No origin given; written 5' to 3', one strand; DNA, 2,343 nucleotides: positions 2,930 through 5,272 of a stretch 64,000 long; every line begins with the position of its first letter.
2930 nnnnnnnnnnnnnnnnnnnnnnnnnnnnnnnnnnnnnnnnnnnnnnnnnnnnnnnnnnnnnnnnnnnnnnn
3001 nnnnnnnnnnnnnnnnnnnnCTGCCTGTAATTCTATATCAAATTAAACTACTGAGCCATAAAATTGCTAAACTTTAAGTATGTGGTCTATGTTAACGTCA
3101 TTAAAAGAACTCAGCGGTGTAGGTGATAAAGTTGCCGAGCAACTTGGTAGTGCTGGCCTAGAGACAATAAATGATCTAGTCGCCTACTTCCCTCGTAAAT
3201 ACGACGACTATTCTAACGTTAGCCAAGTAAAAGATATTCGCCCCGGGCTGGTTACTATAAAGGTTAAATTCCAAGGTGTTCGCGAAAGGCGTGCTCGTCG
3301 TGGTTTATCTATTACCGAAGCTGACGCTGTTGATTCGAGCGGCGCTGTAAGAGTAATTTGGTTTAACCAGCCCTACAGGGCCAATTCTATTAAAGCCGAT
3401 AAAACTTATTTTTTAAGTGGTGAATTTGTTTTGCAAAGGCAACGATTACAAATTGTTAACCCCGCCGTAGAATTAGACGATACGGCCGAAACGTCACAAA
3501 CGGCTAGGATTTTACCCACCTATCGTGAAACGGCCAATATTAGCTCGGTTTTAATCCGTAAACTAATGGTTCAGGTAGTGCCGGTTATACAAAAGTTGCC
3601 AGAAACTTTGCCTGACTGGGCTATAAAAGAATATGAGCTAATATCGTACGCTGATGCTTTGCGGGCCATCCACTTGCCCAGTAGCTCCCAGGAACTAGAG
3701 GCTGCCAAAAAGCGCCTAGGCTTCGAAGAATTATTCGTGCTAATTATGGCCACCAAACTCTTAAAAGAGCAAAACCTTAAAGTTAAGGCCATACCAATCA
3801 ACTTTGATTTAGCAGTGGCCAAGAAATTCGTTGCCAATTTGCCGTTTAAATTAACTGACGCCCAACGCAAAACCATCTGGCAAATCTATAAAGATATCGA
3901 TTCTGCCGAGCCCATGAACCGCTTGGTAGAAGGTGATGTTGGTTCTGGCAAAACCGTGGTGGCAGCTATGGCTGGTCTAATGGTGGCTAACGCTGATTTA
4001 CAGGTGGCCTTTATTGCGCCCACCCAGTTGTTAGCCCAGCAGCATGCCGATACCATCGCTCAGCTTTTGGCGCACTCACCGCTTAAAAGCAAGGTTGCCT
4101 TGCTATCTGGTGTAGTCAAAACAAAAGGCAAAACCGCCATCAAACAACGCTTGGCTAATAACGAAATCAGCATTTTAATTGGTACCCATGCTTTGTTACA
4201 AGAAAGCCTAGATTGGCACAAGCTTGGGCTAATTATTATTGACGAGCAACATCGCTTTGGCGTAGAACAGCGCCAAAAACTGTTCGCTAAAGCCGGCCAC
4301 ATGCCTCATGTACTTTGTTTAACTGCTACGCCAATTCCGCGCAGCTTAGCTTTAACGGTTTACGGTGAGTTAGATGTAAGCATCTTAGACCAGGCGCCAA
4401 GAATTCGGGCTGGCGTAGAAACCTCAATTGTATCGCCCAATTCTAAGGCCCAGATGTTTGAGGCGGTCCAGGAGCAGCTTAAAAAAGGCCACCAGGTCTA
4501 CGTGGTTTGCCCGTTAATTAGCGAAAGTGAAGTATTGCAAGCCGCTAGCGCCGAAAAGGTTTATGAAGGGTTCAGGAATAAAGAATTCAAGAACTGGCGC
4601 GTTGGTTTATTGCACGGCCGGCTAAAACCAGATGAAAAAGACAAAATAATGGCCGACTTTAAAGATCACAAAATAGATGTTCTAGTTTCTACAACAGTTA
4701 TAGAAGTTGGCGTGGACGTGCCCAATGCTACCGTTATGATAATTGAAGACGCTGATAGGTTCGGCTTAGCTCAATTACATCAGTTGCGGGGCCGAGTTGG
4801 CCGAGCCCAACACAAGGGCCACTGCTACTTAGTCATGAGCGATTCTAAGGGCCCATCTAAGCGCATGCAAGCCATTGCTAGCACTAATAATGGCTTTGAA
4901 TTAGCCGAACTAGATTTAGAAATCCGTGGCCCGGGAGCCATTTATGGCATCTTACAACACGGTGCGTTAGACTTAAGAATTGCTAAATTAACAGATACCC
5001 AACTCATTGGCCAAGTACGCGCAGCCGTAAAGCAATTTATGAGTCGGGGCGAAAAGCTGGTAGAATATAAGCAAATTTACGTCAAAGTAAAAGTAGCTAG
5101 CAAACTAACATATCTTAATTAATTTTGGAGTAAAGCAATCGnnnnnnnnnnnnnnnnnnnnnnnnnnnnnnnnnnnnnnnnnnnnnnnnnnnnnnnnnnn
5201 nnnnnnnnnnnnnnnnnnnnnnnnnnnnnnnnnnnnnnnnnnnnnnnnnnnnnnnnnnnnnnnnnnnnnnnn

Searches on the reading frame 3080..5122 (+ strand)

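Call 51: search_protein_families(library=pfam, proteins=[window:3080-5122:+], max_evalue=0.001)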
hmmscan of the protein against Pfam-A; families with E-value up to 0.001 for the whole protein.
window:3080-5122:+ (680 aa): 10 families
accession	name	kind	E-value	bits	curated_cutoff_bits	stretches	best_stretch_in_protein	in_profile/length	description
PF00271.37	Helicase_C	-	6.5e-27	94.4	23.5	1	460-576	3-109/110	Helicase conserved C-terminal domain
PF00270.35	DEAD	-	9.3e-24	84.5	26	1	260-422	2-163/167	DEAD/DEAH box helicase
PF17191.10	RecG_wedge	-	1.2e-21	77.4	23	1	10-168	4-160/162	RecG wedge domain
PF04851.21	ResIII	-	5.2e-13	49.7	22.5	1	256-418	2-162/164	Type III restriction enzyme, res subunit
PF19833.4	RecG_dom3_C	-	9.4e-10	38.9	26.8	1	602-667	1-70/87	ATP-dependent DNA helicase RecG, domain 3, C-terminal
PF22590.2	Cas3-like_C_2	-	2.6e-06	28.1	27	1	489-577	13-105/106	CRISPR-associated nuclease/helicase Cas3, C-terminal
PF13401.12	AAA_22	-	1.4e-05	25.9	27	0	282-401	9-104/130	AAA domain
PF00176.29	SNF2-rel_dom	-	1.6e-05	24.6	24.9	1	285-423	24-168/290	SNF2-related domain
PF13604.12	AAA_30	-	2.7e-05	24.4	27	1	259-407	3-114/191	AAA domain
PF01336.31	tRNA_anti-codon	-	0.00056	20.2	27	0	59-131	2-73/75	OB-fold nucleic acid binding domain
